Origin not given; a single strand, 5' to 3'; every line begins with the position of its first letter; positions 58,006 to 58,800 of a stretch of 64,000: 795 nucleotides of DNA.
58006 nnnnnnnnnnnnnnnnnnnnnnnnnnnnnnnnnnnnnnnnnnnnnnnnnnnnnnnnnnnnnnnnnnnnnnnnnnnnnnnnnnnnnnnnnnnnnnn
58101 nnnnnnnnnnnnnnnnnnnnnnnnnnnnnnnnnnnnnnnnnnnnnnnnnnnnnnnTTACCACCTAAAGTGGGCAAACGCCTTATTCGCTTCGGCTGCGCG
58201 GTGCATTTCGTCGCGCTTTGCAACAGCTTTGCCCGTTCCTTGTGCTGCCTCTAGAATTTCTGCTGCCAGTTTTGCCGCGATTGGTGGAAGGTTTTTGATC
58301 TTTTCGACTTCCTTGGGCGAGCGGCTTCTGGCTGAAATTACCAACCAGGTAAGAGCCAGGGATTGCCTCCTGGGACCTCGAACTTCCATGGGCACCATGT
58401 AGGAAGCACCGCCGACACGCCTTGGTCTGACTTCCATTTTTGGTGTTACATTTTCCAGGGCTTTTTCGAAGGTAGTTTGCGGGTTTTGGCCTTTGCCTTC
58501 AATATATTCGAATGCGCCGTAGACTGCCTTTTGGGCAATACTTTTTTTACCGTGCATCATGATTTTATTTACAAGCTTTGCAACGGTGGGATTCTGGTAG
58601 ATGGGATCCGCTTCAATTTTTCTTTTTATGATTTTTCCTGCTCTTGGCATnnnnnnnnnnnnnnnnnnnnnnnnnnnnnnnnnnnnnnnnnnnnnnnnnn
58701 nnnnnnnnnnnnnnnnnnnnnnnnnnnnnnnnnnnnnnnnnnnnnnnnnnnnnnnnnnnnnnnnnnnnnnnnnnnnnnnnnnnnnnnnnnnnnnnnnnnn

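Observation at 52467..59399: Family 1: a near-identical ~50-nt leader module (copies at 52467-52575, 58651-58770, 59257-59399) abutting the start codons of rplD, rpsG and rpsL, with the GAGG sequestered in a hairpin loop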

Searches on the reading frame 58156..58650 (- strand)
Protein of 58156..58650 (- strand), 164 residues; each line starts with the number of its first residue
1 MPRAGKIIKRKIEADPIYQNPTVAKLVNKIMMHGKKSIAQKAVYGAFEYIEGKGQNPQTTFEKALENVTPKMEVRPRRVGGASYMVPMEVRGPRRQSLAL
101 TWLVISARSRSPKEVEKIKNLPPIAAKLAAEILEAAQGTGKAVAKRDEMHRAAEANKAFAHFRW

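Call 19: find_encoding_contigs(protein=window:58156-58650:-, flank=10000, max_places=10)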
Protein window:58156-58650:- (164 aa): 5 contigs read that carry it; 4 places shown.
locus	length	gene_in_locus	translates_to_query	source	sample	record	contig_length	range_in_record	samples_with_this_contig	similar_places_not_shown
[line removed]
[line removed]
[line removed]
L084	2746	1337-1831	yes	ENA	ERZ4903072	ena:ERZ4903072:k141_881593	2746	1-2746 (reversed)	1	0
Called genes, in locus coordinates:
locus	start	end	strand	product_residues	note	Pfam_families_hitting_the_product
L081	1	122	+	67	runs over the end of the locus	-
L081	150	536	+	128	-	PF03652:RuvX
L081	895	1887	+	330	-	PF02618:YceG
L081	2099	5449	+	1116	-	PF04563:RNA_pol_Rpb2_1, PF04561:RNA_pol_Rpb2_2, PF04565:RNA_pol_Rpb2_3, PF10385:RNA_pol_Rpb2_45, PF00562:RNA_pol_Rpb2_6, PF04560:RNA_pol_Rpb2_7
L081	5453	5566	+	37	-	-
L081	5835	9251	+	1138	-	PF04997:RNA_pol_Rpb1_1, PF00623:RNA_pol_Rpb1_2, PF04983:RNA_pol_Rpb1_3, PF04998:RNA_pol_Rpb1_5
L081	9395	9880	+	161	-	PF00164:Ribosom_S12_S23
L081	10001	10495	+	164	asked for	PF00177:Ribosomal_S7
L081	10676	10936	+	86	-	-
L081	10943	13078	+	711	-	PF00009:GTP_EFTU, PF22042:EF-G_D2, PF03144:GTP_EFTU_D2, PF14492:EFG_III, PF03764:EFG_IV, PF00679:EFG_C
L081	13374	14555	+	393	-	PF00009:GTP_EFTU, PF03144:GTP_EFTU_D2, PF03143:GTP_EFTU_D3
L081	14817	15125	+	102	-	PF00338:Ribosomal_S10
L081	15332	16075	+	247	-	PF00297:Ribosomal_L3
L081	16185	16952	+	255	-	PF00573:Ribosomal_L4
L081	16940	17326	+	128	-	PF00276:Ribosomal_L23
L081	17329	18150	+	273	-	PF00181:Ribosomal_L2_N, PF03947:Ribosomal_L2_C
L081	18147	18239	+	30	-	-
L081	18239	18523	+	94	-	PF00203:Ribosomal_S19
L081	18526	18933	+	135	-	PF00237:Ribosomal_L22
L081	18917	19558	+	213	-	PF07650:KH_2, PF00189:Ribosomal_S3_C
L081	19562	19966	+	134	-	PF00252:Ribosomal_L16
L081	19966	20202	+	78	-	PF00831:Ribosomal_L29 (weak)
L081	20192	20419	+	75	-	PF00366:Ribosomal_S17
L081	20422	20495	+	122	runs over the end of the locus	PF00238:Ribosomal_L14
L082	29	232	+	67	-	-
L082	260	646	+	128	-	PF03652:RuvX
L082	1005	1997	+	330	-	PF02618:YceG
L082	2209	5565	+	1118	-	PF04563:RNA_pol_Rpb2_1, PF04561:RNA_pol_Rpb2_2, PF04565:RNA_pol_Rpb2_3, PF10385:RNA_pol_Rpb2_45, PF00562:RNA_pol_Rpb2_6, PF04560:RNA_pol_Rpb2_7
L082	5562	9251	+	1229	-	PF04997:RNA_pol_Rpb1_1, PF00623:RNA_pol_Rpb1_2, PF04983:RNA_pol_Rpb1_3, PF04998:RNA_pol_Rpb1_5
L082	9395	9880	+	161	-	PF00164:Ribosom_S12_S23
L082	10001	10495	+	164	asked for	PF00177:Ribosomal_S7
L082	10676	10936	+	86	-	-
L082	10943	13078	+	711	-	PF00009:GTP_EFTU, PF22042:EF-G_D2, PF03144:GTP_EFTU_D2, PF14492:EFG_III, PF03764:EFG_IV, PF00679:EFG_C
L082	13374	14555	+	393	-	PF00009:GTP_EFTU, PF03144:GTP_EFTU_D2, PF03143:GTP_EFTU_D3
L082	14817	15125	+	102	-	PF00338:Ribosomal_S10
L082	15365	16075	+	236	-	PF00297:Ribosomal_L3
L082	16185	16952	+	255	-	PF00573:Ribosomal_L4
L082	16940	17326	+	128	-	PF00276:Ribosomal_L23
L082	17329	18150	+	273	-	PF00181:Ribosomal_L2_N, PF03947:Ribosomal_L2_C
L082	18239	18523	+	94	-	PF00203:Ribosomal_S19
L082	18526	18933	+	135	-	PF00237:Ribosomal_L22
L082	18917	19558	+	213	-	PF07650:KH_2, PF00189:Ribosomal_S3_C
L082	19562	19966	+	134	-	PF00252:Ribosomal_L16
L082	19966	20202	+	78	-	PF00831:Ribosomal_L29 (weak)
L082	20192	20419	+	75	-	PF00366:Ribosomal_S17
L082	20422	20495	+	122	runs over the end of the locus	PF00238:Ribosomal_L14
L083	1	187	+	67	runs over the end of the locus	-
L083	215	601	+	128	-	PF03652:RuvX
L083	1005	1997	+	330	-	PF02618:YceG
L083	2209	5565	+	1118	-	PF04563:RNA_pol_Rpb2_1, PF04561:RNA_pol_Rpb2_2, PF04565:RNA_pol_Rpb2_3, PF10385:RNA_pol_Rpb2_45, PF00562:RNA_pol_Rpb2_6, PF04560:RNA_pol_Rpb2_7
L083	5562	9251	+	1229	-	PF04997:RNA_pol_Rpb1_1, PF00623:RNA_pol_Rpb1_2, PF04983:RNA_pol_Rpb1_3, PF04998:RNA_pol_Rpb1_5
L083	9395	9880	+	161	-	PF00164:Ribosom_S12_S23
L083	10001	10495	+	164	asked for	PF00177:Ribosomal_S7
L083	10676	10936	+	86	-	-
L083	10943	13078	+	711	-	PF00009:GTP_EFTU, PF22042:EF-G_D2, PF03144:GTP_EFTU_D2, PF14492:EFG_III, PF03764:EFG_IV, PF00679:EFG_C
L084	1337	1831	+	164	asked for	PF00177:Ribosomal_S7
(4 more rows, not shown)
